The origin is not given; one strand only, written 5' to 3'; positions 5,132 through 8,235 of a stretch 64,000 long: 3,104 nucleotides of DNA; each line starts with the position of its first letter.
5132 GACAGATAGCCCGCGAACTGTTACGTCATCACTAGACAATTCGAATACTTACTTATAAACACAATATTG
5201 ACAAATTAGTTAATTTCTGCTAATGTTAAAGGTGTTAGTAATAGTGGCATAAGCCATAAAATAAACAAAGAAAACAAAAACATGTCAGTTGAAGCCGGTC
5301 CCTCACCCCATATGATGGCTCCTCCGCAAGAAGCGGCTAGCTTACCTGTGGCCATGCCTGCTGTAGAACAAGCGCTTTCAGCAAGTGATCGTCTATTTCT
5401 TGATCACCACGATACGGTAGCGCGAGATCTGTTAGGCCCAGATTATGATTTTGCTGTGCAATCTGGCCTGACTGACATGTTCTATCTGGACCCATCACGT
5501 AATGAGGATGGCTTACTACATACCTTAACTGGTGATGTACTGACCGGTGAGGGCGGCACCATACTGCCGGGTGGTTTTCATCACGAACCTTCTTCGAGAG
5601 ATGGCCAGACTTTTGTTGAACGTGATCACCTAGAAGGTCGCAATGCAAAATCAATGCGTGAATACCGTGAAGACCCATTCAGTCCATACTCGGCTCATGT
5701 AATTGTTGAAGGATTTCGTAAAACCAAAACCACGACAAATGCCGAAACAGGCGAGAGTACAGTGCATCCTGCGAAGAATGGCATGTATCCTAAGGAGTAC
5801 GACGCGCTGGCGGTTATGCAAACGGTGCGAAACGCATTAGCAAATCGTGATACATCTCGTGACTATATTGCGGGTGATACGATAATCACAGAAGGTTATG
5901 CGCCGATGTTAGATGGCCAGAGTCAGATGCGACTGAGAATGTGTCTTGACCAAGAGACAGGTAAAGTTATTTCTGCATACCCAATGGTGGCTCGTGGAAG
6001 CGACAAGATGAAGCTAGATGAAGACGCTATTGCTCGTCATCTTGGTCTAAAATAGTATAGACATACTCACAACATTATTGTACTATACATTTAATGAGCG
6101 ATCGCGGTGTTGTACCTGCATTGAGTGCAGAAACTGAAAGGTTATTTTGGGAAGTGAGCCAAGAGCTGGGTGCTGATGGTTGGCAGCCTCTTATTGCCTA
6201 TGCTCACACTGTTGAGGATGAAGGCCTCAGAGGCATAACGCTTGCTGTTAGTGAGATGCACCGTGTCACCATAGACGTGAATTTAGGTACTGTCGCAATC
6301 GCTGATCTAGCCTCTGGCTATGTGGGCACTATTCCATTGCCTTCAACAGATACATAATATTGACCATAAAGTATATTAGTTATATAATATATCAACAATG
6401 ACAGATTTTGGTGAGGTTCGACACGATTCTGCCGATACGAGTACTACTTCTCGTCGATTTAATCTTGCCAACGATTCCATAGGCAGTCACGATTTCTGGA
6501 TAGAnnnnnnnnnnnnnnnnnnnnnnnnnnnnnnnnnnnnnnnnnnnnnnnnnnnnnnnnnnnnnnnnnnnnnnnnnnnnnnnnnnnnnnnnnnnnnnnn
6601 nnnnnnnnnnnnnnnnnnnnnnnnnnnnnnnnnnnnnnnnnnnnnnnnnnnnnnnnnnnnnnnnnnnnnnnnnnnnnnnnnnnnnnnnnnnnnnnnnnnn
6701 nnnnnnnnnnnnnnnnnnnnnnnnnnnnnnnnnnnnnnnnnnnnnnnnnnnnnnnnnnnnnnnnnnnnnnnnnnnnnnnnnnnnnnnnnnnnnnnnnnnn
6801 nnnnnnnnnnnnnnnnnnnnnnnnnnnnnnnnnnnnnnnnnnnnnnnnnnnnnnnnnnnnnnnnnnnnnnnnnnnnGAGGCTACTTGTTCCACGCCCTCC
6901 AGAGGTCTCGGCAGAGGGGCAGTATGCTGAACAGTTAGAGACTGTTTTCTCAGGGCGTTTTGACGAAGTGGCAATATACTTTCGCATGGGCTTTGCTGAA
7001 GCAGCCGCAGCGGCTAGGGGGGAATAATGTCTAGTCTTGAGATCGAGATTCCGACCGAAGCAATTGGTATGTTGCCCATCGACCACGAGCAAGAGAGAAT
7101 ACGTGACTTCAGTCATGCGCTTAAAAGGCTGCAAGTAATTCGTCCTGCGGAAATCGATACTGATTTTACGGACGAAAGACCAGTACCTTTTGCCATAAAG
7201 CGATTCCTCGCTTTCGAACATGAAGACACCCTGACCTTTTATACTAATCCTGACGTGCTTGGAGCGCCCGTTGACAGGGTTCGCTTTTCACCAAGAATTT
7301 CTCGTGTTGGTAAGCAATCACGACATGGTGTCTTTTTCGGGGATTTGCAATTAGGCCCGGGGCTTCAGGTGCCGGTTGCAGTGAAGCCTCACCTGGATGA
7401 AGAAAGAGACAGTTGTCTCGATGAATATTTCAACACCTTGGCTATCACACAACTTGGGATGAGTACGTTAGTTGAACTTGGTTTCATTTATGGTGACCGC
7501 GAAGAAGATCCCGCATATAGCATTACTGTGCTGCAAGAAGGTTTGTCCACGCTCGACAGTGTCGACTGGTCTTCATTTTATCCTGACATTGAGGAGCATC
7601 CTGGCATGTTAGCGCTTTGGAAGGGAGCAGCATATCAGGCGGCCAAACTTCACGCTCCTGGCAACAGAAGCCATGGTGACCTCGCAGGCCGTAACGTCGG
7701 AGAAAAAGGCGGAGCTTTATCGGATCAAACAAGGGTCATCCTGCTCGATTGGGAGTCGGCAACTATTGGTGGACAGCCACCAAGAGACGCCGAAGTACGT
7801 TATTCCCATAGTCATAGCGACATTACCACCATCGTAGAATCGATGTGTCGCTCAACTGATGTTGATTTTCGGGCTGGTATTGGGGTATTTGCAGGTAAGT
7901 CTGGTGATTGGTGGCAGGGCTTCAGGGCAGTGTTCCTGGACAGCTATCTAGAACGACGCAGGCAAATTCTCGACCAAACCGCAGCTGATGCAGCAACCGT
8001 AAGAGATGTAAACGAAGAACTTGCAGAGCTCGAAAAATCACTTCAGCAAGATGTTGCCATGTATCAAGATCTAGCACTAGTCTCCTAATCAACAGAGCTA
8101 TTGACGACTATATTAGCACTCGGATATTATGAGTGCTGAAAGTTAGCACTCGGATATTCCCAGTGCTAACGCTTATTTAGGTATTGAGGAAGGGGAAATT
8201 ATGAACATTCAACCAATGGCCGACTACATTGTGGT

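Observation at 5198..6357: Stand-alone EndoU-like RNase domain with its own promoter and a small acidic downstream ORF: candidate toxin-immunity pair with no delivery domain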

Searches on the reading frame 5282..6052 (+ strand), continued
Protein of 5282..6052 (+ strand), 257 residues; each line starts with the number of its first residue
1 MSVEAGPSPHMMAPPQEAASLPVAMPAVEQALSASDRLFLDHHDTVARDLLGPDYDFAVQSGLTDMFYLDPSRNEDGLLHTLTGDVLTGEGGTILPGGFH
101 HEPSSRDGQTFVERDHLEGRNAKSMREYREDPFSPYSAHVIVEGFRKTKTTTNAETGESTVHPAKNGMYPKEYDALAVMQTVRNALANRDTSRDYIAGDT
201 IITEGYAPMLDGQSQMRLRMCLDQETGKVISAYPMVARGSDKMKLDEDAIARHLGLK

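Call 60: list_cluster_members(proteins=[window:5282-6052:+, window:8482-10125:+, P0021, P0133])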
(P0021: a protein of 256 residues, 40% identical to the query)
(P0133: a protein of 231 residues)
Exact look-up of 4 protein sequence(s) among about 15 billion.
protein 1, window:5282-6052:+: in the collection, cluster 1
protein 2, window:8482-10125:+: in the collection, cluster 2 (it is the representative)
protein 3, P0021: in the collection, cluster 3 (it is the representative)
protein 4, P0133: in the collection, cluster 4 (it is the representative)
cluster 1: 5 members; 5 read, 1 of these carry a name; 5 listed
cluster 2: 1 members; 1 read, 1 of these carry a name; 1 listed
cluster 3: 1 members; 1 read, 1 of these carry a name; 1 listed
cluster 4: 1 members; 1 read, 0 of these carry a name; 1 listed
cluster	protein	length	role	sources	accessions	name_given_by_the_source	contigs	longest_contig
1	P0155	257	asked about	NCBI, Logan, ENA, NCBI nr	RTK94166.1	hypothetical protein EKI60_03960 [Candidatus Saccharibacteria bacterium] | MAG: hypothetical protein EKI60_03960 [Candidatus Saccharibacteria bacterium]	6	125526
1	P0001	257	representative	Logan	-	-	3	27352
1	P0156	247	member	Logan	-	-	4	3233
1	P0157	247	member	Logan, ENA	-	-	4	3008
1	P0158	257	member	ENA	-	-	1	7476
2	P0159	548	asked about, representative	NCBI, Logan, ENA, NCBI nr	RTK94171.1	chaperonin GroEL [Candidatus Saccharibacteria bacterium] | MAG: chaperonin GroEL [Candidatus Saccharibacteria bacterium]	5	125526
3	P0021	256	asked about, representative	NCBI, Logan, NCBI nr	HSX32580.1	MAG TPA: hypothetical protein VLF43_04920 [Candidatus Saccharimonadales bacterium] | hypothetical protein [Candidatus Saccharimonadales bacterium]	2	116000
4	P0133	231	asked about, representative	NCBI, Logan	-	-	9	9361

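Call 61: find_related_loci(query=A1, collection=metagenome_contigs, flank=3500)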
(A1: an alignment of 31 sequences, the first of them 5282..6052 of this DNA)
Query A1 (257 aa) in metagenome_contigs; peptide patterns used: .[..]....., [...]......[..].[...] (x = any residue, [..] = any of these).
200 stretches matched a pattern; 15 encode a relative of the query (tblastn E <= 1e-3); 15 distinct loci.
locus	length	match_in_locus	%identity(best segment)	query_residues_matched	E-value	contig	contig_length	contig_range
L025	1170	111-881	100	1-257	0e+0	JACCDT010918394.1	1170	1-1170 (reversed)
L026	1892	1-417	100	119-257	3e-97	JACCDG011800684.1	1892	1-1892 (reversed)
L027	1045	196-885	56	25-256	1e-97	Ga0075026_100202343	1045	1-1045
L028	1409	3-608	47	62-245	6e-56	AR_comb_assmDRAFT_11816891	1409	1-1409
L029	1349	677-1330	43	21-225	8e-54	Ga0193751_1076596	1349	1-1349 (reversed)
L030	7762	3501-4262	37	15-252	2e-51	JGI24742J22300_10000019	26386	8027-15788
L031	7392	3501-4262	37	15-252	2e-51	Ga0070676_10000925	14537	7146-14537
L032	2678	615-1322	41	40-256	8e-51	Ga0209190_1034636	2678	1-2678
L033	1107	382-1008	43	54-256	6e-50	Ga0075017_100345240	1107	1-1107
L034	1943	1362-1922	42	54-236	4e-46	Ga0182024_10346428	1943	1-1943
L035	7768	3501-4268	36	13-252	2e-44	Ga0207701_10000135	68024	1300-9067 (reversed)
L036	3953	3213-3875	37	53-253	4e-43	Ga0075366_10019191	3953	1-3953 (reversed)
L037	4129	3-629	40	63-254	4e-38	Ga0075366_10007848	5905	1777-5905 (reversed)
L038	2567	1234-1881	34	62-254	2e-30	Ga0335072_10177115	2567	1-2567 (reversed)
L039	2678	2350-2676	41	22-132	1e-25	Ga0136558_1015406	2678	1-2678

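Call 70: fold_search(model_id=the predicted structure, library=pdb)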
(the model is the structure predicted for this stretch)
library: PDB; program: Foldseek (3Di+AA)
matches with E <= 10: 1161; with E <= 0.001: 0
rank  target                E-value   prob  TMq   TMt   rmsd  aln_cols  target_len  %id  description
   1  9r84_B                1.6e-02  0.69  0.17  0.30   7.2        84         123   12  The C103F Mutant of Apo-C-Terminal Domain Homolog of the Orange Carotenoid Protein (CTDH) from Anabaena (released 2025-08-06)
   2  5tph_B                2.7e-02  0.82  0.18  0.31   6.4        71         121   11  Crystal structure of a de novo designed protein homodimer with curved beta-sheet (released 2017-01-25)
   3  3ebt                  2.7e-02  0.57  0.16  0.26   7.3        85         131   12  Crystal structure of a ntf2-like protein of unknown function (bpss0132) from burkholderia pseudomallei k96243 at 1.30 A  (released 2008-09-30)
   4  6w40_A                3.1e-02  0.77  0.17  0.30   9.8        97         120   10  An enumerative algorithm for de novo design of proteins with diverse pocket structures (released 2020-04-08)
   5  3en8                  3.2e-02  0.63  0.17  0.28  14.4       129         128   12  Crystal structure of NTF-2 like protein of unknown function (YP_553245.1) from BURKHOLDERIA XENOVORANS LB400 at 1.85 A r (released 2008-10-07)
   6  3g8z                  3.6e-02  0.38  0.14  0.24  12.5       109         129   15  Crystal structure of protein of unknown function with cystatin-like fold (NP_639274.1) from Xanthomonas campestris at 1. (released 2009-02-24)
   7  6b0c_K                3.6e-02  0.15  0.11  0.09  15.7       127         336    9  KLP10A-AMPPNP in complex with curved tubulin and a microtubule (released 2018-05-02)
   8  4orl                  3.9e-02  0.84  0.18  0.35   9.8        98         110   12  Crystal structure of a DUF4783 family protein (BACOVA_04304) from Bacteroides ovatus ATCC 8483 at 1.40 A resolution (released 2014-03-05)
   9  5jpp_A                3.9e-02  0.51  0.18  0.33  13.2       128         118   14  Structure of limonene epoxide hydrolase mutant - H-2-H5 (released 2016-06-15)
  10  4h3u_A                4.3e-02  0.47  0.16  0.26  11.4       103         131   12  Crystal structure of hypothetical protein with ketosteroid isomerase-like protein fold from Catenulispora acidiphila D (released 2012-10-03)
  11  6s5l_J                5.2e-02  0.57  0.18  0.31   6.4        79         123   14  Anabaena Apo-C-Terminal Domain Homolog Of The Orange Carotenoid Protein In Native Conditions (released 2020-05-13)
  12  6w40_B                5.5e-02  0.54  0.15  0.27  10.5        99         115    9  An enumerative algorithm for de novo design of proteins with diverse pocket structures (released 2020-04-08)
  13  3n1h                  5.5e-02  0.25  0.14  0.20  12.5       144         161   10  Crystal Structure of StWhy2 (released 2010-08-11)
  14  4kvh                  5.8e-02  0.63  0.17  0.33   6.6        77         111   16  Crystal structure of ketosteroid isomerase fold protein Hmuk_0747 (released 2013-06-12)
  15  5tpj                  5.8e-02  0.60  0.16  0.28   7.6       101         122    8  Crystal structure of a de novo designed protein with curved beta-sheet (released 2017-01-25)
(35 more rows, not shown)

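Call 80: search_protein_families(library=pfam, proteins=[L010:6888-7265:-, L010:7265-7558:-, L010:7735-8076:-, L010:8073-8351:-, L010:8515-8769:-, L010:8753-9058:-, L010:4128-4760:+, L010:2700-3341:+, L012:2849-3760:-, L012:1779-2672:-], max_evalue=0.001)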
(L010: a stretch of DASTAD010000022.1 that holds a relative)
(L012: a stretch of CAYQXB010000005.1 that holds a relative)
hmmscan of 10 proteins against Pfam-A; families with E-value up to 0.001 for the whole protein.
L010:6888-7265:- (125 aa): 1 family
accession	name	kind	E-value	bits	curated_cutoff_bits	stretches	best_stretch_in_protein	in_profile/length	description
PF01850.27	PIN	-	4.1e-10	40.8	23.6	1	3-113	1-118/120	PIN domain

L010:7265-7558:- (97 aa): 1 family
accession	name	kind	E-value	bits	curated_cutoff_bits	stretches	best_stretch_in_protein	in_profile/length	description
PF04014.23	MazE_antitoxin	-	2.9e-07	30.8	24.7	1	21-50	1-30/48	Antidote-toxin recognition MazE, bacterial antitoxin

L010:7735-8076:- (113 aa): 1 family
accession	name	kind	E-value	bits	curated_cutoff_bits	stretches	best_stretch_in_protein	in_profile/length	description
PF02452.23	PemK_toxin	-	5.2e-25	88.2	23.1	1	2-109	1-108/109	PemK-like, MazF-like toxin of type II toxin-antitoxin system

L010:8073-8351:- (92 aa): 0 families

L010:8515-8769:- (84 aa): 2 families
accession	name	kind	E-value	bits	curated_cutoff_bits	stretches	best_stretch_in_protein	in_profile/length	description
PF15738.11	YafQ_toxin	-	6.4e-10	39.6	30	1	2-83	3-87/88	Bacterial toxin of type II toxin-antitoxin system, YafQ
PF05016.21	ParE_toxin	-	2.8e-05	25.1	23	1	6-83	5-89/89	ParE toxin of type II toxin-antitoxin system, parDE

L010:8753-9058:- (101 aa): 0 families

L010:4128-4760:+ (211 aa): 0 families

L010:2700-3341:+ (214 aa): 4 families
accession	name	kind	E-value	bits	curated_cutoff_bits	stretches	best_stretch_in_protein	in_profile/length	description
PF13545.12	HTH_Crp_2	-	3.3e-14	53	27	1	134-208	1-70/70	Crp-like helix-turn-helix domain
PF00027.35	cNMP_binding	-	1.6e-10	41.2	27.5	1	18-101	5-88/89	Cyclic nucleotide-binding domain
PF01047.28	MarR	-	0.00014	22.1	24.6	1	160-195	17-52/59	MarR family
PF13412.12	HTH_24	-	0.00019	21.4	21.9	1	161-191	18-48/48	Winged helix-turn-helix DNA-binding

L012:2849-3760:- (303 aa): 2 families
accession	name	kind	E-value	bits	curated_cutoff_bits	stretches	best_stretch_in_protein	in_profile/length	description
PF12762.13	DDE_Tnp_IS1595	-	1.1e-32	113.5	27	1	133-274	1-153/153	ISXO2-like transposase domain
PF12760.12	Zn_ribbon_IS1595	-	3.1e-09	37.1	25.4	1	22-60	4-42/46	Transposase zinc-ribbon domain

L012:1779-2672:- (297 aa): 1 family
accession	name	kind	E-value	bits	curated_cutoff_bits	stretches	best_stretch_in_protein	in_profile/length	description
PF13814.12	Replic_Relax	-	4.2e-08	33.9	25.3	1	15-117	1-108/191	Replication-relaxation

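Call 81: search_protein_families(library=phrogs, proteins=[window:5282-6052:+], max_evalue=0.01)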
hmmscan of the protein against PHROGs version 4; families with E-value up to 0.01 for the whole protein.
window:5282-6052:+ (257 aa): 0 families

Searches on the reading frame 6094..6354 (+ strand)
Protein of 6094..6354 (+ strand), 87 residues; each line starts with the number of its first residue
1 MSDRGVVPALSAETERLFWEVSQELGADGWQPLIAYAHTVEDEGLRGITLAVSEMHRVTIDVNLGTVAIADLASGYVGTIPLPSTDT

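Call 3: search_protein_families(library=pfam, proteins=[window:6094-6354:+], max_evalue=10)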
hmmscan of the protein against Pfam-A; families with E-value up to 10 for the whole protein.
window:6094-6354:+ (87 aa): 0 families

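Call 4: search_protein_families(library=ncbifam, proteins=[window:6094-6354:+], max_evalue=10)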
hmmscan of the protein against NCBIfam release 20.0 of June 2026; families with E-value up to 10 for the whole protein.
window:6094-6354:+ (87 aa): 0 families

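Call 12: find_homologous_proteins(query=window:6094-6354:+, max_evalue=10)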
Query window:6094-6354:+ (87 aa): 1 proteins with E <= 10 among 3 candidates.
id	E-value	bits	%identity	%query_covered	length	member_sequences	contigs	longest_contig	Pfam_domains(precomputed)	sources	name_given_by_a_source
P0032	8.0e-49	181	99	100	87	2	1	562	-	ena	-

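Call 41: find_homologous_proteins(query=A3, max_evalue=0.01)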
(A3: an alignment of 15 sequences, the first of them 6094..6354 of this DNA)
Query A3 (15 sequences) (87 aa, profile of the alignment): 9 proteins with E <= 0.01 among 586 candidates.
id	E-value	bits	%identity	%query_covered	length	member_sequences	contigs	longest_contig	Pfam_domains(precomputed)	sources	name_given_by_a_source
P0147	9.3e-21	92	28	29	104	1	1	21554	-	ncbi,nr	ncbi:MAG TPA: hypothetical protein VM124_03515 [Candidatus Limnocylindrales bacterium]|nr:hypothetic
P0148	3.6e-18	83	-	-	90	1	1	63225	-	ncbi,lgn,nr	ncbi:MAG TPA: hypothetical protein VFN51_02485 [Candidatus Saccharimonadales bacterium]|nr:hypotheti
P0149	3.2e-17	80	32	29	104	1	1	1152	-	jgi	jgi:hypothetical protein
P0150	1.1e-15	76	50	11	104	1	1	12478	-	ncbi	-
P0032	5.0e-15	73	99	100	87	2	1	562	-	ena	-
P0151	2.3e-13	68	-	-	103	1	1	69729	-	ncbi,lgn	-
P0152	3.3e-10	58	-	-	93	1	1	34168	-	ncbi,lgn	ncbi:MAG: hypothetical protein V4702_05475 [Patescibacteria group bacterium]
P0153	3.0e-7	48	-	-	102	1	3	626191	-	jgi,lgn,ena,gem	-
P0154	1.1e-5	43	-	-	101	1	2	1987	-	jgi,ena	-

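Call 46: search_protein_families(library=padloc, proteins=[window:6094-6354:+], max_evalue=1)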
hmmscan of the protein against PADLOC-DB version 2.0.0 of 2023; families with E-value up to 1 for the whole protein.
window:6094-6354:+ (87 aa): 0 families

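Call 50: predict_structure(alignment_id=A4)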
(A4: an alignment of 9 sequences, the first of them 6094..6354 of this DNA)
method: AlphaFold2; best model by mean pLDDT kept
length: 87 residues; sequences in the alignment: 9
mean_pLDDT: 59.0   pTM: 0.41
mean pLDDT of the five models: 59.0, 58.8, 55.2, 54.0, 53.7
residues with pLDDT >= 90: 0; 70-90: 29; 50-70: 27; < 50: 31
segments of 3 or more residues with pLDDT < 50: 1-7, 64-87
pLDDT, mean of each block of 10 residues (from residue 1): 48 74 78 74 67 61 50 38 34
secondary structure, 60 per line:
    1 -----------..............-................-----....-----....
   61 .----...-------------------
elements in order: H12-25 H27-42 E48-51 E57-61 E66-68

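Call 66: search_protein_families(library=pfam, alignment_id=A3, max_evalue=1)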
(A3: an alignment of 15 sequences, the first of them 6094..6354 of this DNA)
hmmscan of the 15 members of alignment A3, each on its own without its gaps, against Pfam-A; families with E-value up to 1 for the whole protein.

A. member 1, window:6094-6354:+ (87 aa): 0 families

B. families by the number of members that match (of 15 scanned): 11 families
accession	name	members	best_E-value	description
PF13368.11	Toprim_C_rpt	1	0.0071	Topoisomerase C-terminal repeat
PF07608.17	DUF1571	1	0.019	Protein of unknown function (DUF1571)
PF10847.13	DUF2656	1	0.021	Protein of unknown function (DUF2656)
PF19102.7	DUF5789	1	0.051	Family of unknown function (DUF5789)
PF05056.17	DUF674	1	0.093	Protein of unknown function (DUF674)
PF04802.21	PP4R3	1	0.1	Phosphatase 4 regulatory subunit 3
PF09953.15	DUF2187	1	0.11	Uncharacterized protein conserved in bacteria (DUF2187)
PF01341.22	Glyco_hydro_6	1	0.14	Glycosyl hydrolases family 6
PF01287.26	eIF-5a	1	0.15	Eukaryotic elongation factor 5A hypusine, DNA-binding OB fold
PF22979.2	HTH_69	1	0.2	Winged helix-turn-helix domain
PF13802.12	Gal_mutarotas_2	1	0.23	Glycosyl hydrolase 31 N-terminal galactose mutarotase-like domain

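Call 67: search_solved_structures(query=A3, max_evalue=10)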
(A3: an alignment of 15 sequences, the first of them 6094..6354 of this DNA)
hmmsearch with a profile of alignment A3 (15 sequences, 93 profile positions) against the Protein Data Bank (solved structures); distinct sequences matched with E-value up to 10: 12.
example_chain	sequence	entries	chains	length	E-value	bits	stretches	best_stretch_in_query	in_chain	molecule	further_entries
2qez_A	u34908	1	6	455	0.0046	20.5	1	28-88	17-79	Ethanolamine ammonia-lyase heavy chain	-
5gnc_A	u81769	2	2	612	0.14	15.8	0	7-39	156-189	Avh146 | RxLR effector protein PSR2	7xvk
9j5i_E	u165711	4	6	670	0.18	15.4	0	7-39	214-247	RxLR effector protein PSR2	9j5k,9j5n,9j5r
1nei_A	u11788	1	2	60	0.32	14.6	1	54-85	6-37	hypothetical protein yoaG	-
7xvi_A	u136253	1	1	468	0.43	14.2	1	7-39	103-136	PITG_15142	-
4ecf_A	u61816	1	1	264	0.45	14.1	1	22-67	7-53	ABC-type phosphate transport system, periplasmic component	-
6nzs_A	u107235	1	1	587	0.64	13.6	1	33-70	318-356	Dextranase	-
2bg5_A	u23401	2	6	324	0.94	13.1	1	46-88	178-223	PHOSPHOENOLPYRUVATE-PROTEIN KINASE | PHOSPHOENOLPYRUVATE-PROTEIN KINASE (PTS SYSTEM EI COMPONENT IN BACTERIA)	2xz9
2xz7_A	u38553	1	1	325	0.94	13.1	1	46-88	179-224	PHOSPHOENOLPYRUVATE-PROTEIN KINASE (PTS SYSTEM EI COMPONENT IN BACTERIA)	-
7nrr_AAA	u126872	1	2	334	1.5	12.4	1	22-50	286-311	TRAP dicarboxylate transporter-DctP subunit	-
7nsw_AAA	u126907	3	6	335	1.5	12.4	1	22-50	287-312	TRAP dicarboxylate transporter-DctP subunit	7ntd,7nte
2zcu_A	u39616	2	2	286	2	12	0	17-65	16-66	Uncharacterized oxidoreductase ytfG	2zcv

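Call 81: search_protein_families(library=phrogs, proteins=[window:6094-6354:+], max_evalue=0.01)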
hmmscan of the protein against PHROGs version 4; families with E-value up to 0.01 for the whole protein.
window:6094-6354:+ (87 aa): 0 families

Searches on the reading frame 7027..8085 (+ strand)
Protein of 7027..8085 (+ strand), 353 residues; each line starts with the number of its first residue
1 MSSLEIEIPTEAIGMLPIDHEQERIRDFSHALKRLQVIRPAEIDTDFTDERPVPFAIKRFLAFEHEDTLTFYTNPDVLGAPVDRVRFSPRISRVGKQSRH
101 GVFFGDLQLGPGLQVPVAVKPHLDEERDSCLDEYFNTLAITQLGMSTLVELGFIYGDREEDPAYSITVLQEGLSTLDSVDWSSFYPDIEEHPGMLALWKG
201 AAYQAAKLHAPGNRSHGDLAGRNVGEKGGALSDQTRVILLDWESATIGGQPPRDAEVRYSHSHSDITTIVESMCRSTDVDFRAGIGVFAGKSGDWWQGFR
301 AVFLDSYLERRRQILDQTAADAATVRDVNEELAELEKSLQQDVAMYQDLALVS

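Call 3: search_protein_families(library=pfam, proteins=[window:7027-8085:+], max_evalue=10)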
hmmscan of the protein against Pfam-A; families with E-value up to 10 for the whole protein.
window:7027-8085:+ (353 aa): 1 family
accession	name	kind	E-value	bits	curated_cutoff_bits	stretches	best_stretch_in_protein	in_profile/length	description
PF23220.1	HAT_Syf1_M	-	0.14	12.5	27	1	278-328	65-116/213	Pre-mRNA-splicing factor SYF1 middle HAT repeat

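Call 4: search_protein_families(library=ncbifam, proteins=[window:7027-8085:+], max_evalue=10)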
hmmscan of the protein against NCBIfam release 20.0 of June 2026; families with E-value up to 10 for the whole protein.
window:7027-8085:+ (353 aa): 0 families

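Call 46: search_protein_families(library=padloc, proteins=[window:7027-8085:+], max_evalue=1)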
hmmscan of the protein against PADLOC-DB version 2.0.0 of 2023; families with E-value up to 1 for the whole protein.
window:7027-8085:+ (353 aa): 0 families

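Call 81: search_protein_families(library=phrogs, proteins=[window:7027-8085:+], max_evalue=0.01)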
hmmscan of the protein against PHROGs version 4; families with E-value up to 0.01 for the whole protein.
window:7027-8085:+ (353 aa): 0 families

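Call 82: search_solved_structures(query=window:7027-8085:+, max_evalue=1)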
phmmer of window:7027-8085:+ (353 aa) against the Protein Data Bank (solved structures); distinct sequences matched with E-value up to 1: 0.
